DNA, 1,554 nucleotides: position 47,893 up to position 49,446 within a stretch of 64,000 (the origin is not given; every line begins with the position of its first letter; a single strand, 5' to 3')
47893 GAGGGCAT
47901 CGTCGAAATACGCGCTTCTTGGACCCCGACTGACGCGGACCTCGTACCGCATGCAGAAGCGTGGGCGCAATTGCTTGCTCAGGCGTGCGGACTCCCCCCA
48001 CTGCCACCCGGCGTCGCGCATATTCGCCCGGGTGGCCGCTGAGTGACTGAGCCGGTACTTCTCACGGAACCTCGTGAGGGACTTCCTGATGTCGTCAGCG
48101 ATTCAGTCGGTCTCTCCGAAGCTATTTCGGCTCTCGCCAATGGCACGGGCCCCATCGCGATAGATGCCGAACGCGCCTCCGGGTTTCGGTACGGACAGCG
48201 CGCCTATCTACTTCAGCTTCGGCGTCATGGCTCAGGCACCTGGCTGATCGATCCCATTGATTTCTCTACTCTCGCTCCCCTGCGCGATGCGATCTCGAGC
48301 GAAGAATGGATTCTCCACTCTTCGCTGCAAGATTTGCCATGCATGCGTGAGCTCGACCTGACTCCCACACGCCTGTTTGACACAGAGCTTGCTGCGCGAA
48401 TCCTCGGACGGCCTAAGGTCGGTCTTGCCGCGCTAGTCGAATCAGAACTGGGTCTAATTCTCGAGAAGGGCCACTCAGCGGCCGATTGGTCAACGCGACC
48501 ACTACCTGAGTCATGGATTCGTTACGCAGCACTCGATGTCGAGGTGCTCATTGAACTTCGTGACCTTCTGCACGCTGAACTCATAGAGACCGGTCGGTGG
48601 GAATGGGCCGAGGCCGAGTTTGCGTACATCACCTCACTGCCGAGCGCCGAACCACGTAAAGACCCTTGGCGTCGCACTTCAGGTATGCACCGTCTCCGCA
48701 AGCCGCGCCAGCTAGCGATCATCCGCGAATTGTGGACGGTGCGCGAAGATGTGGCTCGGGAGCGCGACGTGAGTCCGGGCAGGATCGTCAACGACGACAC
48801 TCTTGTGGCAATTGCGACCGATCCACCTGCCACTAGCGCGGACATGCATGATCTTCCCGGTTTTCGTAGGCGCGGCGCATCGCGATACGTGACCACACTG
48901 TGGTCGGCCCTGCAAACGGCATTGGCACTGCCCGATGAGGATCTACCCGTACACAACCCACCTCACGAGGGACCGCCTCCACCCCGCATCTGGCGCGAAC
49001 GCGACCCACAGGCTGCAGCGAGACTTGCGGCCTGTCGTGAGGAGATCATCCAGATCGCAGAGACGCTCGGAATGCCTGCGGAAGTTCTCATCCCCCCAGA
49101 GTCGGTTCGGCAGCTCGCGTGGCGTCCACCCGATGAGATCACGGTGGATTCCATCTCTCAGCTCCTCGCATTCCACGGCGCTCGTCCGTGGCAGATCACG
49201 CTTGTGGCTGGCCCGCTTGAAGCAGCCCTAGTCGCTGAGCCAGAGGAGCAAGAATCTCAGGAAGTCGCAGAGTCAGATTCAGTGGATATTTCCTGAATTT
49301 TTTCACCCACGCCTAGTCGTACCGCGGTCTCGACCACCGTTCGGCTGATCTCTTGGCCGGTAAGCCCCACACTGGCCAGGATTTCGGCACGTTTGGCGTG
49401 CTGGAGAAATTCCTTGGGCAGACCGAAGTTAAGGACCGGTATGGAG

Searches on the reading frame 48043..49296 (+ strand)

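Call 57: search_protein_families(library=pfam, proteins=[window:48043-49296:+], max_evalue=0.00001)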
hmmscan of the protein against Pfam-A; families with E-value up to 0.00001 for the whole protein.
window:48043-49296:+ (417 aa): 3 families
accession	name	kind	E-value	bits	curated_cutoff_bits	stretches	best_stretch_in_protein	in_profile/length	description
PF01612.26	DNA_pol_A_exo1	-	7.3e-36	124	23.6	1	17-180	3-172/173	3'-5' exonuclease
PF18305.6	DNA_pol_A_exoN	-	1.1e-26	93.4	23.5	1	310-396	1-87/87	3' to 5' exonuclease C-terminal domain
PF00570.28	HRDC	-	1.1e-17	64.2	23.8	1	223-289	1-67/68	HRDC domain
